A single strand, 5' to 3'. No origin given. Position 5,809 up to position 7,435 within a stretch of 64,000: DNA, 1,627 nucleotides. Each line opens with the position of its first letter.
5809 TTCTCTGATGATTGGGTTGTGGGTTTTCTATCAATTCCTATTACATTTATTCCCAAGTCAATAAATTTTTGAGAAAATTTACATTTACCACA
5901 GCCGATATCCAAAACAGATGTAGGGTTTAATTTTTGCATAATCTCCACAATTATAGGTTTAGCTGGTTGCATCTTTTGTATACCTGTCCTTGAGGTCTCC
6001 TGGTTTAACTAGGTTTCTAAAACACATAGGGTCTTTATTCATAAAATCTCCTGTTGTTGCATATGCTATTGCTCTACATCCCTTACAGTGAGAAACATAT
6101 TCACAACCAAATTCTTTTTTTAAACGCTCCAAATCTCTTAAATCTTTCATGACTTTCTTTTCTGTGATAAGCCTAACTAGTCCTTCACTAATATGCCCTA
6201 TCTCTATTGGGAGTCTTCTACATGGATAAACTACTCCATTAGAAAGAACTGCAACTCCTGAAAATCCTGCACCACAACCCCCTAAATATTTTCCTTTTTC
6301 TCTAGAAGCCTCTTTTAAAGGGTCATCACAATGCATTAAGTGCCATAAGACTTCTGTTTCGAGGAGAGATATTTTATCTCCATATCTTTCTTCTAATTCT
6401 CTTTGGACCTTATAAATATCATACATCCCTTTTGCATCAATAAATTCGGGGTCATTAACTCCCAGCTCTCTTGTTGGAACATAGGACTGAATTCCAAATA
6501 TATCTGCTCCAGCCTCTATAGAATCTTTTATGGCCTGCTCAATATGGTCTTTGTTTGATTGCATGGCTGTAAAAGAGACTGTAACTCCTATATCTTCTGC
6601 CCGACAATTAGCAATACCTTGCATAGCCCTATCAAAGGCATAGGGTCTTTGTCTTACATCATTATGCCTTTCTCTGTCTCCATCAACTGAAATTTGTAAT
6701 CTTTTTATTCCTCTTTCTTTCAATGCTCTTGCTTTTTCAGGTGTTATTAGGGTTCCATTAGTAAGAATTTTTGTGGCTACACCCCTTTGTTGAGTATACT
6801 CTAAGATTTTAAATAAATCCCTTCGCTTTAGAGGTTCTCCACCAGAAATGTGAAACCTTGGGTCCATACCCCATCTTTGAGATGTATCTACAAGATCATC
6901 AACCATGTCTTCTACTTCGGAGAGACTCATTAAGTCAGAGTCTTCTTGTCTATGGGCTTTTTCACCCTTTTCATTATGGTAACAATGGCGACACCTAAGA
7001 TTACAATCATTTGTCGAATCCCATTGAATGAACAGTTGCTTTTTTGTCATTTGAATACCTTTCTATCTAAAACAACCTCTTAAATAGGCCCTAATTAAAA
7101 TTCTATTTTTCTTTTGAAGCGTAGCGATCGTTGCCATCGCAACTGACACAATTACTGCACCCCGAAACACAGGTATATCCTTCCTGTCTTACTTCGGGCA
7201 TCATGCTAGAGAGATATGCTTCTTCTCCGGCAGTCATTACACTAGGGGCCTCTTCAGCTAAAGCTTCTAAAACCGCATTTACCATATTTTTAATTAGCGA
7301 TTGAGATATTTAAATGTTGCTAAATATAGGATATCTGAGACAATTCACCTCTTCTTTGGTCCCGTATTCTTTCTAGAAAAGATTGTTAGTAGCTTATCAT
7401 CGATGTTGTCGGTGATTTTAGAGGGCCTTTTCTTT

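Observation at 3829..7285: RiPP-like operon: Cys-rich precursor, radical-SAM/SPASM maturase, methyltransferase, APH-type kinase and DUF3419-like gene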

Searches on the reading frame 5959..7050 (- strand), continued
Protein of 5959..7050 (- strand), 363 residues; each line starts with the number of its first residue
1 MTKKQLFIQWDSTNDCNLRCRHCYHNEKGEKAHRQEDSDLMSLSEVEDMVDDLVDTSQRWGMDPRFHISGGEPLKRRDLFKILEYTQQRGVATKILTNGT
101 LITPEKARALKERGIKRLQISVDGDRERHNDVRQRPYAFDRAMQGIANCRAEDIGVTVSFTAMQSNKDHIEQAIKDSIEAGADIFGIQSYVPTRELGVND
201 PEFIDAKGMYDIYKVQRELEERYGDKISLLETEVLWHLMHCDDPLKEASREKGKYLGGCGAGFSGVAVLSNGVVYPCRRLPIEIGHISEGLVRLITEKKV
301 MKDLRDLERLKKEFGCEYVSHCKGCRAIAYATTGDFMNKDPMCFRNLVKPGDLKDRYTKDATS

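Call 29: search_protein_families(library=ncbifam, proteins=[L017:4181-4864:+, L028:1387-2406:+], max_evalue=1)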
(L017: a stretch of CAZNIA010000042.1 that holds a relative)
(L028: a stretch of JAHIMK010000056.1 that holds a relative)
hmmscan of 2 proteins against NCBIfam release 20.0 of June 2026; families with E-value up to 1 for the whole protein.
L017:4181-4864:+ (228 aa): 0 families

L028:1387-2406:+ (340 aa): 84 families (the best 25 are shown)
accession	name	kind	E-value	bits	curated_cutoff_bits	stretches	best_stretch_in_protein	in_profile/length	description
TIGR04545.1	rSAM_ahbD_hemeb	equivalog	4.1e-59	200.7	500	1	8-336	2-336/339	heme b synthase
TIGR04340.1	rSAM_ACGX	hypoth_equivalog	1.1e-53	182.7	400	1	5-338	2-340/341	radical SAM/SPASM domain protein, ACGX system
TIGR04347.1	pseudo_SAM_Halo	equivalog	1.4e-52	179.3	525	2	8-197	40-224/390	TIGR04347 family pseudo-SAM/SPASM protein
TIGR04055.1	rSAM_NirJ2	equivalog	1.1e-51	176.3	500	1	8-337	2-324/326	putative heme d1 biosynthesis radical SAM protein NirJ2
TIGR04053.2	TIGR04053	equivalog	2.9e-51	174.8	395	2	6-224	8-223/366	TIGR04053 family radical SAM/SPASM domain-containing protein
TIGR04082.1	rSAM_for_selen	equivalog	5.3e-47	160.7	350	1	4-336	197-516/516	thio(seleno)oxazole modification radical SAM maturase SbtM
TIGR04054.1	rSAM_NirJ1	equivalog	2.9e-44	151.2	650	1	8-336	38-381/387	putative heme d1 biosynthesis radical SAM protein NirJ1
TIGR04051.1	rSAM_NirJ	equivalog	6.2e-44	150.4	515.45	2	9-193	5-184/354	heme d1 biosynthesis radical SAM protein NirJ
TIGR04546.1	rSAM_ahbC_deAc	equivalog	2e-43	148.7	650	2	8-194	41-222/390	12,18-didecarboxysiroheme deacetylase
TIGR04303.1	GeoRSP_rSAM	equivalog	1.3e-37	130.1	400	1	7-336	6-325/325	GeoRSP system radical SAM/SPASM protein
TIGR03962.1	mycofact_rSAM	equivalog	4.8e-36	124.6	265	1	8-337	14-333/339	mycofactocin radical SAM maturase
NF047865.1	rSAM_PapB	equivalog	3.7e-35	121.7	340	1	13-328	10-327/330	PapB family radical SAM/SPASM ranthipeptide maturase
TIGR04251.1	SCM_rSAM_ScmF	equivalog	2.9e-32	112.4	400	1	5-335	7-339/353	SynChlorMet cassette radical SAM/SPASM protein ScmF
TIGR04250.1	SCM_rSAM_ScmE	equivalog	1.8e-31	109.4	400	1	11-336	8-347/358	SynChlorMet cassette radical SAM/SPASM protein ScmE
TIGR02109.1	PQQ_syn_pqqE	equivalog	2.4e-28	99.1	381.35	1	11-337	12-332/358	pyrroloquinoline quinone biosynthesis protein PqqE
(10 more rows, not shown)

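Call 49: find_related_loci(query=A1, collection=viral_contigs, flank=8000)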
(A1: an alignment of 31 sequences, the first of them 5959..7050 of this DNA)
Query A1 (363 aa) in viral_contigs; peptide patterns used: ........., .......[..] (x = any residue, [..] = any of these).
355 stretches matched a pattern; 191 encode a relative of the query (tblastn E <= 1e-3); the best 80 are kept; 80 distinct loci.
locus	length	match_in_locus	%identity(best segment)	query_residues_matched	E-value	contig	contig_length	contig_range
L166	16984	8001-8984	28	8-343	2e-33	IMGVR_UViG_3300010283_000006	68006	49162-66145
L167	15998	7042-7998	25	13-355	2e-17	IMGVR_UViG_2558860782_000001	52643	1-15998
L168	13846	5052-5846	26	6-307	3e-16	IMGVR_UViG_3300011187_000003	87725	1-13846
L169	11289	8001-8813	25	5-313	6e-16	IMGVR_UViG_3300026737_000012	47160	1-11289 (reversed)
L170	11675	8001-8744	24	6-291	3e-14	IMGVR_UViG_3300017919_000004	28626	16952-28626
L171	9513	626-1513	24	8-334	9e-13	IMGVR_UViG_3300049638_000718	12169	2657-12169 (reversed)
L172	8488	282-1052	24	4-313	8e-12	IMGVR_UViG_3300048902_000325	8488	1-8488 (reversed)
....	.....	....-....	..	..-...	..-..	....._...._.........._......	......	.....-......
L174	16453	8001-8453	25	7-176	8e-11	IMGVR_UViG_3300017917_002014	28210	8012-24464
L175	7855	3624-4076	25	7-176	1e-10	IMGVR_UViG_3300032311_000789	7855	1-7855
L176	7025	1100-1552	24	7-176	4e-10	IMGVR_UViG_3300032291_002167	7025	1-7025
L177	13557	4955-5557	24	13-230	4e-10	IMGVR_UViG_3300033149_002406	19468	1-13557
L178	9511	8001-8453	24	7-176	5e-10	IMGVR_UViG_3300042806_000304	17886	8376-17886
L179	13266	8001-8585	25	11-232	1e-9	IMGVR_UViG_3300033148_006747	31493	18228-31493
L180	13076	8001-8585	25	11-232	1e-9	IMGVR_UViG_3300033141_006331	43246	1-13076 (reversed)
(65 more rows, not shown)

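Call 62: predict_structure(alignment_id=A1)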
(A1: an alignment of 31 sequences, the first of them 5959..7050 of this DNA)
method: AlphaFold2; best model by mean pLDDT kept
length: 363 residues; sequences in the alignment: 31
mean_pLDDT: 88.8   pTM: 0.88
mean pLDDT of the five models: 88.8, 88.2, 87.4, 87.1, 86.8
residues with pLDDT >= 90: 244; 70-90: 90; 50-70: 15; < 50: 14
segments of 3 or more residues with pLDDT < 50: 28-33, 357-363
pLDDT, mean of each block of 10 residues (from residue 1): 81 87 57 61 97 97 94 93 97 95 98 96 96 95 98 97 95 98 95 91 95 93 95 85 82 74 89 91 95 95 90 82 87 90 91 64 29
secondary structure, 60 per line:
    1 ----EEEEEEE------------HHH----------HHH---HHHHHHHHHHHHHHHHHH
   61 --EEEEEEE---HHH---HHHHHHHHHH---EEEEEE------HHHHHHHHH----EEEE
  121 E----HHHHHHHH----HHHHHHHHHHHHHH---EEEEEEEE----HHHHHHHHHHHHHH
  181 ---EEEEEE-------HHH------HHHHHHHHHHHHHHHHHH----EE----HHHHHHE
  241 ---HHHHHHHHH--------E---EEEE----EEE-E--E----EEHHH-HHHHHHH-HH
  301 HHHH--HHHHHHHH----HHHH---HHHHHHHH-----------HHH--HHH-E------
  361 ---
elements in order: E5-11 H43-60 E63-69 H79-88 E92-97 H104-112 E117-121 H126-133 H138-151 E155-162 H167-180 E184-189 H206-223 H234-239 H244-252 E265-268 E273-275 H291-297 H299-304 H307-314 H319-322 H326-333

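Call 64: fold_search(model_id=the predicted structure, library=pdb)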
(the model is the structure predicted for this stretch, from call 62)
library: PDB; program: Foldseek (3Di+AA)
matches with E <= 10: 1786; with E <= 0.001: 188
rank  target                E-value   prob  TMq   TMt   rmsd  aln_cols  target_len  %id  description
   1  6efn                  2.0e-16  1.00  0.64  0.61   6.7       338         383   19  Structure of a RiPP maturase, SkfB (released 2018-10-24)
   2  7vob                  5.9e-16  1.00  0.61  0.67   9.0       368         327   16  The crystal structure of a Radical SAM Enzyme BlsE involved in the Biosynthesis of Blasticidin S (released 2022-05-04)
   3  5v1q_B                2.1e-14  1.00  0.69  0.58   4.6       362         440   14  Crystal structure of Streptococcus suis SuiB (released 2017-08-30)
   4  5v1s_A                3.2e-14  1.00  0.69  0.60   4.5       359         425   15  Crystal structure of Streptococcus suis SuiB bound to S-adenosylmethionine (released 2017-08-30)
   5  5v1q_A                4.3e-14  1.00  0.67  0.58   5.4       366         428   15  Crystal structure of Streptococcus suis SuiB (released 2017-08-30)
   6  6c8v                  4.5e-14  1.00  0.63  0.72   5.3       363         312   18  X-ray structure of PqqE from Methylobacterium extorquens (released 2018-02-14)
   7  4k39_A                7.3e-14  1.00  0.69  0.69   4.7       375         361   19  Native anSMEcpe with bound AdoMet and Cp18Cys peptide (released 2013-05-08)
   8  5v1s_B                7.8e-14  1.00  0.67  0.58   4.6       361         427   14  Crystal structure of Streptococcus suis SuiB bound to S-adenosylmethionine (released 2017-08-30)
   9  4k36_A                1.5e-13  1.00  0.71  0.68   4.5       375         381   18  His6 tagged anSMEcpe with bound AdoMet (released 2013-05-08)
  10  4k37_A                1.6e-13  1.00  0.71  0.71   4.6       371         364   18  Native anSMEcpe with bound AdoMet (released 2013-05-08)
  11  4k38_A                2.0e-13  1.00  0.70  0.69   4.8       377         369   18  Native anSMEcpe with bound AdoMet and Kp18Cys peptide (released 2013-05-08)
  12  5v1t_A                2.2e-13  1.00  0.68  0.57   4.7       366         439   14  Crystal structure of Streptococcus suis SuiB bound to precursor peptide SuiA (released 2017-08-30)
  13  4k39_B                4.2e-13  1.00  0.69  0.70   4.7       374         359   19  Native anSMEcpe with bound AdoMet and Cp18Cys peptide (released 2013-05-08)
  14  4k37_B                5.0e-13  1.00  0.72  0.71   4.4       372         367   18  Native anSMEcpe with bound AdoMet (released 2013-05-08)
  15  4k36_B                7.2e-13  1.00  0.70  0.70   4.8       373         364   18  His6 tagged anSMEcpe with bound AdoMet (released 2013-05-08)
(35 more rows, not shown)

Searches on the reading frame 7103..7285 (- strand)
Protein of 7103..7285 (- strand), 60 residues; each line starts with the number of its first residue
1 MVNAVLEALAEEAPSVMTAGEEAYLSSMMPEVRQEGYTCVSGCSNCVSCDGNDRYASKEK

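Call 3: search_protein_families(library=pfam, proteins=[window:7103-7285:-], max_evalue=0.1)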
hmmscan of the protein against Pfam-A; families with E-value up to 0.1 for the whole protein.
window:7103-7285:- (60 aa): 1 family
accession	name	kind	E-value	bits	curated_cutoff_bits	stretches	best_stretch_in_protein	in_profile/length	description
PF10564.14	MAR_sialic_bdg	-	0.01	16.3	25.1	1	24-54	45-74/94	Sialic-acid binding micronemal adhesive repeat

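Call 4: search_protein_families(library=ncbifam, proteins=[window:7103-7285:-], max_evalue=0.1)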
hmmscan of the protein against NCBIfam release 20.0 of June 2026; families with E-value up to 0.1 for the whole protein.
window:7103-7285:- (60 aa): 0 families

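Call 40: find_homologous_proteins(query=window:7103-7285:-, max_evalue=10)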
Query window:7103-7285:- (60 aa): 5 proteins with E <= 10 among 5 candidates.
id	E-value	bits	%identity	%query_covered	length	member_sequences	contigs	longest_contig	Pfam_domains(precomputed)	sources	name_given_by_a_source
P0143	4.6e-32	125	100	100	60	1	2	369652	-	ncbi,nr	ncbi:MAG: hypothetical protein NUV97_01305 [archaeon]|nr:hypothetical protein [archaeon] MCR4323400.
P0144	1.3e-16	77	67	100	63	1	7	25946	-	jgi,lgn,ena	-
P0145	7.7e-16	75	68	88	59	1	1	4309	-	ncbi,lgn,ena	-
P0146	3.5e-15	73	63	98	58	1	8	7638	-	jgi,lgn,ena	-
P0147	1.0e-11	62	62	88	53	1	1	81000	-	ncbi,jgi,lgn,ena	ncbi:MAG: hypothetical protein WC494_03215 [Candidatus Pacearchaeota archaeon]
